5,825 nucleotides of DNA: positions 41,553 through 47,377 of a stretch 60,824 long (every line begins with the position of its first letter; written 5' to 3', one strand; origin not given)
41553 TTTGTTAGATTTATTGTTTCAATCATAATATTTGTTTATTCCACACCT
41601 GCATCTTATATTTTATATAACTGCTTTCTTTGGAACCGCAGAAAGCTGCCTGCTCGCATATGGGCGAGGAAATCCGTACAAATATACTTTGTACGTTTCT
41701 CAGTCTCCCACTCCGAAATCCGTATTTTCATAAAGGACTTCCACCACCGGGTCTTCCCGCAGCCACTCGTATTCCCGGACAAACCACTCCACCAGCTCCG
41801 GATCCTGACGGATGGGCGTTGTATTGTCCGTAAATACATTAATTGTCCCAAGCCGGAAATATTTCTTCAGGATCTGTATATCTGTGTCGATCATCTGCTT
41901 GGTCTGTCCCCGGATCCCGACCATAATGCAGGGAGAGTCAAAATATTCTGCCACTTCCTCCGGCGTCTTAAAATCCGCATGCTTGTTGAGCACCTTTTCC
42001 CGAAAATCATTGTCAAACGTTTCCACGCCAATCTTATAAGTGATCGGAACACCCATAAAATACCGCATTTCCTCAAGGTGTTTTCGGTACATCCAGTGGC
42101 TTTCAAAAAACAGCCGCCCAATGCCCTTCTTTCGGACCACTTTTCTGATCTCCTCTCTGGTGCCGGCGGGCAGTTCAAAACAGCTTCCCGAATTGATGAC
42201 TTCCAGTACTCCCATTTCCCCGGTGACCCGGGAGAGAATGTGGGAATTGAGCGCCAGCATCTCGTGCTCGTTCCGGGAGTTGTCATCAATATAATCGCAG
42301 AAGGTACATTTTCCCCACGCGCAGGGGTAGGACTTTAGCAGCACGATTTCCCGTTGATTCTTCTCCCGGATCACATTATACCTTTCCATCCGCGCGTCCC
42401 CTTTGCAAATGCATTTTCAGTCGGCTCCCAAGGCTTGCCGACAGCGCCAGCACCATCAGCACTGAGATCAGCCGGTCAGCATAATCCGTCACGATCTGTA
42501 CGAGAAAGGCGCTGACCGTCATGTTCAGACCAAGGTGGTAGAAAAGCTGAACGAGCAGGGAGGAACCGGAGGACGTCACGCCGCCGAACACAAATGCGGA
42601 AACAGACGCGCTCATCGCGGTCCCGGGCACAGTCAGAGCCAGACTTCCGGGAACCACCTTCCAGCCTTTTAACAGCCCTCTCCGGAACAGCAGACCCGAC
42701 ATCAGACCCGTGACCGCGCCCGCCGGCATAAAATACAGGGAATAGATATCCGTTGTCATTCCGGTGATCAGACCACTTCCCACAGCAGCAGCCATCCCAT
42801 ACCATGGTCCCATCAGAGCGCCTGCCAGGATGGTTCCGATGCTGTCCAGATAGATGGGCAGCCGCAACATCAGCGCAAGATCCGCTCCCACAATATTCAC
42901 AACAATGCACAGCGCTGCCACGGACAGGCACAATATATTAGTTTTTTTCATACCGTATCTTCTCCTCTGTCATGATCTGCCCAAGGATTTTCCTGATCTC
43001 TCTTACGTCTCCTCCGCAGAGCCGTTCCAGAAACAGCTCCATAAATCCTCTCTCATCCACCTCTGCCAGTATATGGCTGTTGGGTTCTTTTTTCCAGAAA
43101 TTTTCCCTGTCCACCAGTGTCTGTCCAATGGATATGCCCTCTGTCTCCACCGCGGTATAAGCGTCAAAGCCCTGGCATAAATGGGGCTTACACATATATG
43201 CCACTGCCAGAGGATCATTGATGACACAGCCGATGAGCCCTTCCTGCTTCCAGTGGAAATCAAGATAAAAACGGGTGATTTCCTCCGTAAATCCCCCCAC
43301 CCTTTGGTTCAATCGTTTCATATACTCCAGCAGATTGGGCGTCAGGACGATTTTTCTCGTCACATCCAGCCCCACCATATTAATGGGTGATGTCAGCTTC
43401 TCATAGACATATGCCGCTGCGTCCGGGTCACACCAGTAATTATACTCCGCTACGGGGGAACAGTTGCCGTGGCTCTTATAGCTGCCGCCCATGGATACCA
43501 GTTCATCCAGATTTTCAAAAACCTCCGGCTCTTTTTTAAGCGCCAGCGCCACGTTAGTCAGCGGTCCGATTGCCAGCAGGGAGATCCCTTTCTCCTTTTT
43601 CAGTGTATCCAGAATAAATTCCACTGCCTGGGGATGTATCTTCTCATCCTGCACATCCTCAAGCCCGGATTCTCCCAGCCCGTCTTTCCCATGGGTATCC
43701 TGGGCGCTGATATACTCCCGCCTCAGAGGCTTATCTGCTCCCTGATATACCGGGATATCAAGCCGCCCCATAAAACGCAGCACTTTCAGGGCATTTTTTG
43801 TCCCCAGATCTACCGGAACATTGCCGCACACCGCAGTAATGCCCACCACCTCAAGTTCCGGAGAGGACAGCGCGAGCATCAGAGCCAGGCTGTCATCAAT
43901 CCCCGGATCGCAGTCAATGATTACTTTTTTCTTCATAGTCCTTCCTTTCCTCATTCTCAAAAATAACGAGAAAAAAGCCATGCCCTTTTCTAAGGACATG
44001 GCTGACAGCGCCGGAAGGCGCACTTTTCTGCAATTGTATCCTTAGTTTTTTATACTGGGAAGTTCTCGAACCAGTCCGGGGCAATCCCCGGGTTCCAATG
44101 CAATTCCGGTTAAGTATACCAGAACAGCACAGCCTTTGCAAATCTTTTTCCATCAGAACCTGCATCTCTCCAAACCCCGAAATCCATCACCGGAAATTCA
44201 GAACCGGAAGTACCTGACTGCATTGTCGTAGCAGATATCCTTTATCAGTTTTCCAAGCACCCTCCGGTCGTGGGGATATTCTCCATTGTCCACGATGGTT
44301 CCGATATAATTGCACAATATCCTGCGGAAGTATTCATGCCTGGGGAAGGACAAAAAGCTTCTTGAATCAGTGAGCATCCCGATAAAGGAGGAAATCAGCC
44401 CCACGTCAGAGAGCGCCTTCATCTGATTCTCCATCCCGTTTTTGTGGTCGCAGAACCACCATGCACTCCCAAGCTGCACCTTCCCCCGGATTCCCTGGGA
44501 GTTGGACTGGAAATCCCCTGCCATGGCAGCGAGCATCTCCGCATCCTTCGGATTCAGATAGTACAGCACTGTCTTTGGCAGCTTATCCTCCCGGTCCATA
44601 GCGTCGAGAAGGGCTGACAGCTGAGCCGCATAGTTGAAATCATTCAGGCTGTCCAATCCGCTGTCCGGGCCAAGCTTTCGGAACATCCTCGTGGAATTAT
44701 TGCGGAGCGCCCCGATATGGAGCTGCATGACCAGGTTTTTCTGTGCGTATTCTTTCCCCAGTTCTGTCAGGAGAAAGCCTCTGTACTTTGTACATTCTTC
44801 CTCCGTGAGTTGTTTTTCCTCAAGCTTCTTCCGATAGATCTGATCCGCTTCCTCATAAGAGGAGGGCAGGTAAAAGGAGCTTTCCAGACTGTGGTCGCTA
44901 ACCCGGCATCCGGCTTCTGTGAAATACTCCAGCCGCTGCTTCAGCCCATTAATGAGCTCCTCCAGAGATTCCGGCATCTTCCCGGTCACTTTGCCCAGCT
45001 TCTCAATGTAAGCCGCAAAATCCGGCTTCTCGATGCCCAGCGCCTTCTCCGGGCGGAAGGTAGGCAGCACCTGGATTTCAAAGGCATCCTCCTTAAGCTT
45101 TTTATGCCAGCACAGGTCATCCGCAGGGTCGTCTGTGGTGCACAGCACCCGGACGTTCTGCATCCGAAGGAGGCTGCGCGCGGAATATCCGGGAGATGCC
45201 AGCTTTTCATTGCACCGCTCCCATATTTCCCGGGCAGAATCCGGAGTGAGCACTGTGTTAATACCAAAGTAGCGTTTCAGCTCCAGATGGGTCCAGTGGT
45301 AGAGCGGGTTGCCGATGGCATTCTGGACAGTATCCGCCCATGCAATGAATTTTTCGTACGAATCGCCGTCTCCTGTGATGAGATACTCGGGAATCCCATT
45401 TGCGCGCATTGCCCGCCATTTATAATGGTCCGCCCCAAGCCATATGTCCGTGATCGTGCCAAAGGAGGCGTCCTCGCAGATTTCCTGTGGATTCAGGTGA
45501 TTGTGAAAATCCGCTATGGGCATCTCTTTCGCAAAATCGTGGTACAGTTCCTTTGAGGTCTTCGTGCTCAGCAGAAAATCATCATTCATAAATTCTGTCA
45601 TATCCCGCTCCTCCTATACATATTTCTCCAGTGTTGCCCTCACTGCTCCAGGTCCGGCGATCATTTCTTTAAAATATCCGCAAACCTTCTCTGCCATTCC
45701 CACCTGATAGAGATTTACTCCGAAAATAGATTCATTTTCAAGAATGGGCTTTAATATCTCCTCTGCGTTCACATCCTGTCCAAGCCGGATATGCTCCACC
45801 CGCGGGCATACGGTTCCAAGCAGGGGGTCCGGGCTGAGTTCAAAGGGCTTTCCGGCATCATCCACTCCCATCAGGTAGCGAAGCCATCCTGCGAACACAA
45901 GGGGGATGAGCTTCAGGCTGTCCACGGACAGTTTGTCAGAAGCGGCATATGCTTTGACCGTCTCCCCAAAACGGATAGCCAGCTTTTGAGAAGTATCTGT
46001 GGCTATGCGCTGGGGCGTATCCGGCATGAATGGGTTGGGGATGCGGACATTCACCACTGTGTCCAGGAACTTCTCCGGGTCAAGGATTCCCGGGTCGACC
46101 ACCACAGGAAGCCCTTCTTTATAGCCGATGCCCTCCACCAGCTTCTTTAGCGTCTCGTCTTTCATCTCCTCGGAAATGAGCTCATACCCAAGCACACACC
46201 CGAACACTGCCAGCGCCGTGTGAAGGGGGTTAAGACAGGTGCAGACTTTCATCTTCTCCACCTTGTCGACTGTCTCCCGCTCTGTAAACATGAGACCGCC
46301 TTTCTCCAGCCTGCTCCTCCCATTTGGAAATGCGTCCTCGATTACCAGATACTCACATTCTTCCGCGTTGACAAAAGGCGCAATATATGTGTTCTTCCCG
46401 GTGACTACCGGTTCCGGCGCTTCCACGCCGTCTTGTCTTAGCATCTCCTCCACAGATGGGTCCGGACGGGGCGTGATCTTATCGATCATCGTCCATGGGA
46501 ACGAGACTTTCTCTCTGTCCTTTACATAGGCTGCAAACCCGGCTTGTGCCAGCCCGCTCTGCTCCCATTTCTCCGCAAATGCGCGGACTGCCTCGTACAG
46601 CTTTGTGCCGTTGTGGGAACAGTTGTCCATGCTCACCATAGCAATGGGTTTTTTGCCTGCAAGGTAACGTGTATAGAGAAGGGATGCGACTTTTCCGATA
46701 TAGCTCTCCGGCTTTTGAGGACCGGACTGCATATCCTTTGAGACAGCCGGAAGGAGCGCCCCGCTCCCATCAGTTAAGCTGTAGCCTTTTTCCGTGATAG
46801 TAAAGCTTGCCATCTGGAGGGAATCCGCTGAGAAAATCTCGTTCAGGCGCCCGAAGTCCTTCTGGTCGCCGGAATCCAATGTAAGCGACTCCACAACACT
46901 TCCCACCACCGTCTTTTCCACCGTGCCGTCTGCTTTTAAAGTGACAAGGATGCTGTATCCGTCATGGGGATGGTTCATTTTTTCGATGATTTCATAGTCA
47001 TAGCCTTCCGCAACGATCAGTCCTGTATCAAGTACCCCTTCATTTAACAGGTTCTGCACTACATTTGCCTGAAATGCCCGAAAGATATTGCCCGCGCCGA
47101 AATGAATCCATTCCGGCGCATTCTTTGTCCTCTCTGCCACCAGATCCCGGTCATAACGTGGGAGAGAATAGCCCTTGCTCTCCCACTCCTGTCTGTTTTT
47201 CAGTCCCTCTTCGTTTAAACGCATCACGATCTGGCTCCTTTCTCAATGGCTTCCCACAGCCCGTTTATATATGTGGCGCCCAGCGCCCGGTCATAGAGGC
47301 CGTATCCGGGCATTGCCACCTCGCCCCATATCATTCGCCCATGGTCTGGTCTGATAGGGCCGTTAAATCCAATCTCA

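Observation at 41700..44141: preQ1-I riboswitch-controlled operon matching the queuosine salvage module (nucleoside hydrolase, QueT-like ECF S component, Cx4Cx2C radical-SAM-like protein)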

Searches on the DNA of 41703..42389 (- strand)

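Call 29: search_rna_families(sources=[L007, L012, L013, L014, L019, L021, L024, L035, L044, L053, L062, L067, L073, L011], threshold=gathering)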
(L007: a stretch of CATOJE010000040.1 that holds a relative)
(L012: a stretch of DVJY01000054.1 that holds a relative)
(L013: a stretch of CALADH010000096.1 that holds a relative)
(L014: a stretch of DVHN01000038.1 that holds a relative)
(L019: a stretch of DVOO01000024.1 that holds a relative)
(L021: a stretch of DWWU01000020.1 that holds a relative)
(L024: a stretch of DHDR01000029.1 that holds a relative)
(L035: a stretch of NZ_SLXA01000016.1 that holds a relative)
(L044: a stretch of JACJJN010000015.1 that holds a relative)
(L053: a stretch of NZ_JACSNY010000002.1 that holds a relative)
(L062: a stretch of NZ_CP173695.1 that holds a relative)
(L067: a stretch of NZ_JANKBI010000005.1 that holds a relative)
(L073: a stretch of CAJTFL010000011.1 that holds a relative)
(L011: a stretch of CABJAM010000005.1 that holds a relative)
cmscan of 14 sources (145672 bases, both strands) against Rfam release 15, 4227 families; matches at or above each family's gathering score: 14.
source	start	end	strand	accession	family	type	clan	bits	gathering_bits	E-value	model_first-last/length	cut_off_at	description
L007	4710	4804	+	RF02683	NiCo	Cis-reg; riboswitch;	CL00122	85.4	37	3.2e-18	1-96/96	no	NiCo (Nickel/Cobalt) riboswitch aptamer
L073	729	869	-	RF00557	L10_leader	Cis-reg; leader;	-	77.3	44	3.3e-10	1-138/138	no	Ribosomal protein L10 leader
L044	3068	3141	+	RF00005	tRNA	Gene; tRNA;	CL00001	62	29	1.1e-10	1-71/71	no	tRNA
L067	3350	3394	+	RF00522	PreQ1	Cis-reg; riboswitch;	-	50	39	8.2e-07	1-45/45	no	PreQ1 (pre queuosine) riboswitch aptamer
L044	3311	3355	+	RF00522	PreQ1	Cis-reg; riboswitch;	-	48.5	39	2e-06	1-45/45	no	PreQ1 (pre queuosine) riboswitch aptamer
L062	3338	3382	+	RF00522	PreQ1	Cis-reg; riboswitch;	-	48.4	39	2.1e-06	1-45/45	no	PreQ1 (pre queuosine) riboswitch aptamer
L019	3270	3314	+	RF00522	PreQ1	Cis-reg; riboswitch;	-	47.8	39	3e-06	1-45/45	no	PreQ1 (pre queuosine) riboswitch aptamer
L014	3355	3399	+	RF00522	PreQ1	Cis-reg; riboswitch;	-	47.7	39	3.2e-06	1-45/45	no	PreQ1 (pre queuosine) riboswitch aptamer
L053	3242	3286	+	RF00522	PreQ1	Cis-reg; riboswitch;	-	47.6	39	3.3e-06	1-45/45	no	PreQ1 (pre queuosine) riboswitch aptamer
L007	188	232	+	RF00522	PreQ1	Cis-reg; riboswitch;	-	45.8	39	9.3e-06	1-45/45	no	PreQ1 (pre queuosine) riboswitch aptamer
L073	2745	2789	+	RF00522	PreQ1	Cis-reg; riboswitch;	-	44.6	39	2e-05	1-45/45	no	PreQ1 (pre queuosine) riboswitch aptamer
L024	3256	3301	+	RF00522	PreQ1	Cis-reg; riboswitch;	-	42.6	39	6.2e-05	1-45/45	no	PreQ1 (pre queuosine) riboswitch aptamer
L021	3242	3286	+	RF00522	PreQ1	Cis-reg; riboswitch;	-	41.7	39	0.00011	1-45/45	no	PreQ1 (pre queuosine) riboswitch aptamer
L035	3352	3396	+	RF00522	PreQ1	Cis-reg; riboswitch;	-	41.4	39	0.00013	1-45/45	no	PreQ1 (pre queuosine) riboswitch aptamer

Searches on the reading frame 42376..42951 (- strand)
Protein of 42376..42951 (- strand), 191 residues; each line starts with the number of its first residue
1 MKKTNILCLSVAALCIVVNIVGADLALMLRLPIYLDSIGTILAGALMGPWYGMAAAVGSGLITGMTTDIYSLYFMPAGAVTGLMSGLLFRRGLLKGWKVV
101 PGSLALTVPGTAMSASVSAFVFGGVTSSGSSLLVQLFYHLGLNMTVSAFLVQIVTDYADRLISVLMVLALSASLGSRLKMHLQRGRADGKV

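Call 4: search_protein_families(library=pfam, proteins=[window:42376-42951:-], max_evalue=0.1)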
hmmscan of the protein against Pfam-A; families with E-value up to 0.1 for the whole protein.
window:42376-42951:- (191 aa): 2 families
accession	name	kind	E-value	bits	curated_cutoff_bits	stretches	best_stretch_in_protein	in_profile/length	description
PF12822.12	ECF_trnsprt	-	3.7e-07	30.8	30.7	1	11-170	5-168/169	ECF transporter, substrate-specific component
PF09512.15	ThiW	-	0.017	15.7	30.3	1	11-135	3-127/150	Thiamine-precursor transporter protein (ThiW)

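Call 5: search_protein_families(library=ncbifam, proteins=[window:42376-42951:-], max_evalue=0.1)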
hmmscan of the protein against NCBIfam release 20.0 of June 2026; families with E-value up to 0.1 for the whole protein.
window:42376-42951:- (191 aa): 5 families
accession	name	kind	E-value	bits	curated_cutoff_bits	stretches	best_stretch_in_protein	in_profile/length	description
NF045596.1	ECF_S_CD3073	equivalog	1e-24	87.2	180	1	10-176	2-170/174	CD3073 family putative ECF transporter S component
TIGR02359.1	thiW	equivalog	0.00045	20.3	84.35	1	11-153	6-150/160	energy coupling factor transporter S component ThiW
TIGR04518.1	ECF_S_folT_fam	subfamily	0.002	17.9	60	1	6-155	4-115/163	folate family ECF transporter S component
NF007178.0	PRK09609.1-3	equivalog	0.0043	16.6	483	1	13-98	17-106/311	hypothetical protein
TIGR01257.1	rim_protein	equivalog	0.053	10.3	4012.85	1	50-158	1730-1837/2272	rim ABC transporter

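Call 14: search_solved_structures(query=window:42376-42951:-, max_evalue=1)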
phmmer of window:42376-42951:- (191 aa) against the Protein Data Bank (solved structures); distinct sequences matched with E-value up to 1: 7.
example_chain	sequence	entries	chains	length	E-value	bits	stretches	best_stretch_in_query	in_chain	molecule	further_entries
5d0y_A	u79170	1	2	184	0.021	18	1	11-109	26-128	Conserved hypothetical membrane protein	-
5d3m_C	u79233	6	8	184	0.14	15.3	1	11-108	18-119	S-component for folate | Conserved hypothetical membrane protein | Folate family ECF transporter S component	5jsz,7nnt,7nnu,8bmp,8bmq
4dve_A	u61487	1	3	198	0.19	14.9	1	13-61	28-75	Biotin transporter BioY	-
7lkz_A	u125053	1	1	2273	0.96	12.6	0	53-151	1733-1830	Retinal-specific phospholipid-transporting ATPase ABCA4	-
7lkp_A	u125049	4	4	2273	0.96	12.6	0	53-151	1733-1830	Retinal-specific phospholipid-transporting ATPase ABCA4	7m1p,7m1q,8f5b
7e7q_A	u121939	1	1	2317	0.99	12.5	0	53-151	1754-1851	Retinal-specific phospholipid-transporting ATPase ABCA4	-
7e7i_A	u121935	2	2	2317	0.99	12.5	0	53-151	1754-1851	Retinal-specific phospholipid-transporting ATPase ABCA4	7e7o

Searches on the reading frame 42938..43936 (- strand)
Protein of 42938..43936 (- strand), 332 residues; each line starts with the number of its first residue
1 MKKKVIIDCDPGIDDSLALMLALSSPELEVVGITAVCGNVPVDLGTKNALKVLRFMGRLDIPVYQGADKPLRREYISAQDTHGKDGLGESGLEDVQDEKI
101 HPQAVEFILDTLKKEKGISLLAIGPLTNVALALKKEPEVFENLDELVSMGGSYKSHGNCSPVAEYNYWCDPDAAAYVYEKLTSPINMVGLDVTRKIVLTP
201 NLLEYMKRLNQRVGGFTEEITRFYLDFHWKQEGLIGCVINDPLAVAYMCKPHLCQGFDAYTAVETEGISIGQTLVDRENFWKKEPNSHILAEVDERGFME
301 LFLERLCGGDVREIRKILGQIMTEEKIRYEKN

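Call 4: search_protein_families(library=pfam, proteins=[window:42938-43936:-], max_evalue=0.1)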
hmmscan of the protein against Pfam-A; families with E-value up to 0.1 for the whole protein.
window:42938-43936:- (332 aa): 1 family
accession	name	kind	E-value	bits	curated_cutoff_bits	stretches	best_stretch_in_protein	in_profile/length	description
PF01156.24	IU_nuc_hydro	-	2.1e-98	330.1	34.2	1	5-300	1-297/297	Inosine-uridine preferring nucleoside hydrolase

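Call 5: search_protein_families(library=ncbifam, proteins=[window:42938-43936:-], max_evalue=0.1)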
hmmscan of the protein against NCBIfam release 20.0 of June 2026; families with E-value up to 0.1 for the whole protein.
window:42938-43936:- (332 aa): 5 families
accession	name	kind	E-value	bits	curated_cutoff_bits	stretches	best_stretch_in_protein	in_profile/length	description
NF008036.0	PRK10768.1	equivalog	4.3e-74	249.4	382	1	1-306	1-300/304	ribonucleoside hydrolase RihC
NF007761.0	PRK10443.1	equivalog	9.2e-72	241.7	433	1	1-306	1-307/311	pyrimidine-specific ribonucleoside hydrolase RihA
NF052221.1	UridNuclsHydUriH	equivalog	5.6e-65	219.5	450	1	4-304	1-304/310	uridine-preferring nucleoside hydrolase UriH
NF007417.0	PRK09955.1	equivalog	2.1e-60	204.2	459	1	2-304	3-304/313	ribosylpyrimidine nucleosidase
NF041355.1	XopQ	equivalog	5.4e-05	22.1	500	1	59-230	116-292/402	type III secretion system effector XopQ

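Call 13: search_solved_structures(query=window:42938-43936:-, max_evalue=1e-20)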
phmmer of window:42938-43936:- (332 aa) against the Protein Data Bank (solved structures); distinct sequences matched with E-value up to 1e-20: 24.
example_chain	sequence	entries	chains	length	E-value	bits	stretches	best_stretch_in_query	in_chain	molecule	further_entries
3g5i_A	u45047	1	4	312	3.7e-59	203.9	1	5-306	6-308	Pyrimidine-specific ribonucleoside hydrolase rihA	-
1yoe_A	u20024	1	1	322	4.1e-59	203.7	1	5-306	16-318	Hypothetical protein ybeK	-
4wr2_A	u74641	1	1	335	2.3e-55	191.4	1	5-306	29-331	Pyrimidine-specific ribonucleoside hydrolase RihA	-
4kpo_A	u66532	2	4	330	3e-54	187.8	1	3-277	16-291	Nucleoside N-ribohydrolase 3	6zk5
1q8f_A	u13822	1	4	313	3.7e-52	180.9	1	2-303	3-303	Pyrimidine nucleoside hydrolase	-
3mkm_A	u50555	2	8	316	3.8e-52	180.8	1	2-303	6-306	Putative uncharacterized protein YeiK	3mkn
6ba1_A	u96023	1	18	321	4.2e-52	180.7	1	3-308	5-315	Inosine-uridine preferring nucleoside hydrolase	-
3b9x_A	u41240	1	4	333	4.6e-52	180.6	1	2-303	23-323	Pyrimidine-specific ribonucleoside hydrolase rihB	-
6zk1_A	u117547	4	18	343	8.7e-52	179.7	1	3-278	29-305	Pyrimidine-specific ribonucleoside hydrolase rihA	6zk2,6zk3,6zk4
1mas_A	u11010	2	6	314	3e-50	174.6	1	3-306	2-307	INOSINE-URIDINE NUCLEOSIDE N-RIBOHYDROLASE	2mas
8ctm_A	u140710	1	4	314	2.2e-49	171.7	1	1-299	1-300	Inosine-uridine preferring nucleoside hydrolase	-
5tsq_A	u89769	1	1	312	6.8e-49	170.1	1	3-305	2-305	IUnH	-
1ezr_A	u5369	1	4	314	3.9e-48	167.7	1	1-296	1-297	NUCLEOSIDE HYDROLASE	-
8qnd_A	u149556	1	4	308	5.5e-47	163.9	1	4-306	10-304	Inosine-uridine nucleoside N-ribohydrolase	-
4kpn_A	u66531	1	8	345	6.7e-46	160.3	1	3-283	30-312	Nucleoside N-ribohydrolase 1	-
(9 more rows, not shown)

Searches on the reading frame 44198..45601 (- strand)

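Call 34: search_protein_families(library=pfam, proteins=[window:44198-45601:-], max_evalue=0.00001)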
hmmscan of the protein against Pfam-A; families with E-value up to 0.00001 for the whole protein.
window:44198-45601:- (467 aa): 1 family
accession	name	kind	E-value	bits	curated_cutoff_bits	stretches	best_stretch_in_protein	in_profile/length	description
PF02614.20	UxaC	-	8e-208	691.3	25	1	1-465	1-464/464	Glucuronate isomerase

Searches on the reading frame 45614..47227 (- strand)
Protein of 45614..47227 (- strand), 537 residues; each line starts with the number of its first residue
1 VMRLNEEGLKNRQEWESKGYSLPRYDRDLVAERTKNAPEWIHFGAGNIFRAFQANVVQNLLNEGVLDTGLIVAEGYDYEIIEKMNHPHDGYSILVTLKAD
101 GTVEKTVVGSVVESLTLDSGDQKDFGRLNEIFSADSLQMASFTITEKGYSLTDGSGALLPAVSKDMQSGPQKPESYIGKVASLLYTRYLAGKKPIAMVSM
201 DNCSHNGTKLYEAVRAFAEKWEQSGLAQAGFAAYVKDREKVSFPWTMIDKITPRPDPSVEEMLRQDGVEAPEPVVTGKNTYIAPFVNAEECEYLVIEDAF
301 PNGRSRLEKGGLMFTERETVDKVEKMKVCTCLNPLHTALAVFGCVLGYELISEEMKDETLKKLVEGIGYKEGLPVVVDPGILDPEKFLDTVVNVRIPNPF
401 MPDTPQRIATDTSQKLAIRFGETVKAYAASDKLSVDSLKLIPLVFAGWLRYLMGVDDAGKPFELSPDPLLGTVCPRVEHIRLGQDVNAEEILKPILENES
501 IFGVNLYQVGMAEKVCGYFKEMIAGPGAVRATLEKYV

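Call 34: search_protein_families(library=pfam, proteins=[window:45614-47227:-], max_evalue=0.00001)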
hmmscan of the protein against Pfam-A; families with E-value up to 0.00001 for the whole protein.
window:45614-47227:- (537 aa): 2 families
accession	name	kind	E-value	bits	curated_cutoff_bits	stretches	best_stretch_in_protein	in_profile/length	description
PF08125.19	Mannitol_dh_C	-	9.8e-21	74.6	30.7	1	320-510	2-177/190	Mannitol dehydrogenase C-terminal domain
PF01232.29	Mannitol_dh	-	7.9e-18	65.6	27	1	41-308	4-198/199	Mannitol dehydrogenase Rossmann domain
